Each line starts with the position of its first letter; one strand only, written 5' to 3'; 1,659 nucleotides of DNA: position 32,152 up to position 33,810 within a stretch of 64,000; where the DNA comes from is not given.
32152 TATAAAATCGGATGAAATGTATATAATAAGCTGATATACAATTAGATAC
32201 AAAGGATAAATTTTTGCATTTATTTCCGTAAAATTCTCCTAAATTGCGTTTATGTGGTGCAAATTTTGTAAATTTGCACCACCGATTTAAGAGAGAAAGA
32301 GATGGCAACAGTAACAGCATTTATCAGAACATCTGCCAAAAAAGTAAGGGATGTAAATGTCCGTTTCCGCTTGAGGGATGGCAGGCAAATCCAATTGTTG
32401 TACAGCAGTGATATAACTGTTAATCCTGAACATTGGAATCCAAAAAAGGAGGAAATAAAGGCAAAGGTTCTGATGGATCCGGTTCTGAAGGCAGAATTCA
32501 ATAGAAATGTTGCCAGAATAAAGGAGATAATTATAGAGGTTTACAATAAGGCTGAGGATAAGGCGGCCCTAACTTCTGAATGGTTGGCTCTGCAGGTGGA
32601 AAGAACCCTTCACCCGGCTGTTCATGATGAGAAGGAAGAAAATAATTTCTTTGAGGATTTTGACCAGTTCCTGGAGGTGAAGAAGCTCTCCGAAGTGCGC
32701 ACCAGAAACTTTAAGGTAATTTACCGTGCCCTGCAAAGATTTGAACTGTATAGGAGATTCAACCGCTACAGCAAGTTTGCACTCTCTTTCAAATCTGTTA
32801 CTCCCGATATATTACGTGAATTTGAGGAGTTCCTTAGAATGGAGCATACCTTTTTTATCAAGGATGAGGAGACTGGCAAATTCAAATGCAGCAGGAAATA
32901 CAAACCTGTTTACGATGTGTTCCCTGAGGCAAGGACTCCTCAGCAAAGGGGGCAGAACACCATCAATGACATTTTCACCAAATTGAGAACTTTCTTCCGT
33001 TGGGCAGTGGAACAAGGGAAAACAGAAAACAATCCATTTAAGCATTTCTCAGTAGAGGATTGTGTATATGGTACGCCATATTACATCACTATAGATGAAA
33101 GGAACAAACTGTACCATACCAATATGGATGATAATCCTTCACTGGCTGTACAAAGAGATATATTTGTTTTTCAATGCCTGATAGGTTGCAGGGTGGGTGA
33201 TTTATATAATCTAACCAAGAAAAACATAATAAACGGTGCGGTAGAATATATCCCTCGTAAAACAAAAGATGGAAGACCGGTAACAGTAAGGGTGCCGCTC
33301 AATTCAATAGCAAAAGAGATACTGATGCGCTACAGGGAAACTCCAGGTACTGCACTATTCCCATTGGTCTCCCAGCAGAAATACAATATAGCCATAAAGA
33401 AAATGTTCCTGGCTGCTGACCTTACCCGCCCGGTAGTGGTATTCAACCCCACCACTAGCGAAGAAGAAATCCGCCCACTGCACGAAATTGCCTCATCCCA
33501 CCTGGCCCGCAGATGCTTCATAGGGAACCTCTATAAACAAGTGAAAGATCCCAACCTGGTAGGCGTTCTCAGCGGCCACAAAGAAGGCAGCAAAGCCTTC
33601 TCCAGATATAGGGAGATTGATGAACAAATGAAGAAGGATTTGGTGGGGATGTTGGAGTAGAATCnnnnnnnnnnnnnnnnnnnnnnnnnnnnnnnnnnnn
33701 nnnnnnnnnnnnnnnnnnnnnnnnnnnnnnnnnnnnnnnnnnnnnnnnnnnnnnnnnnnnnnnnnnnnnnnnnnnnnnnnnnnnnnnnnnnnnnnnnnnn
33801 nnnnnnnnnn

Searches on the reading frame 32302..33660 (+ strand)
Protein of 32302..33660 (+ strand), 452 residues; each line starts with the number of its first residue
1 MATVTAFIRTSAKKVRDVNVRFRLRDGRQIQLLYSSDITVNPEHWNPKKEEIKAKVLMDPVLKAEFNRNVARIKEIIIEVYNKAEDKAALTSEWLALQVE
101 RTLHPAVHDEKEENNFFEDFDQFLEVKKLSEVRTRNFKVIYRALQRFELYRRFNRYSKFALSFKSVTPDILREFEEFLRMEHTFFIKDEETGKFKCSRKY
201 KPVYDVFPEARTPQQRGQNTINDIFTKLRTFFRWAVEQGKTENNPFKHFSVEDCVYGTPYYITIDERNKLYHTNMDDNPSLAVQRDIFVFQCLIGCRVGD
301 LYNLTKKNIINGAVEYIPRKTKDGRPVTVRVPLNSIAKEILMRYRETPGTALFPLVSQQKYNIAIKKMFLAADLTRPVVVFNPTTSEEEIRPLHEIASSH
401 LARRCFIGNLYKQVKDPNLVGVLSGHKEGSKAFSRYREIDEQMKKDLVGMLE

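Call 65: search_protein_families(library=pfam, proteins=[window:32302-33660:+], max_evalue=0.01)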
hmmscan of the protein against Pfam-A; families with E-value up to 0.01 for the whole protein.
window:32302-33660:+ (452 aa): 2 families
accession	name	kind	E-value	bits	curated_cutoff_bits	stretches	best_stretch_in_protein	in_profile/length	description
PF13102.12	Phage_int_SAM_5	-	9.5e-12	45.6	22.3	1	115-249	1-96/98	Phage integrase SAM-like domain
PF00589.27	Phage_integrase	-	7e-07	29.6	27.1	1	262-441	3-170/172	Phage integrase family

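Call 66: search_protein_families(library=ncbifam, proteins=[window:32302-33660:+], max_evalue=0.001)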
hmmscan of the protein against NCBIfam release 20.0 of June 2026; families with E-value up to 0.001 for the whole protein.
window:32302-33660:+ (452 aa): 3 families
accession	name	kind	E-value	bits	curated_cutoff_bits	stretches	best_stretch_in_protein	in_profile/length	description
TIGR02225.1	recomb_XerD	equivalog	2.7e-10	40.1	329.6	1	209-428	51-264/290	site-specific tyrosine recombinase XerD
TIGR02224.1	recomb_XerC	equivalog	4.7e-09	36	335.15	1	171-428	18-267/295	tyrosine recombinase XerC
NF001399.0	PRK00283.1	subfamily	6e-06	25.7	279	1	209-428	61-273/300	tyrosine recombinase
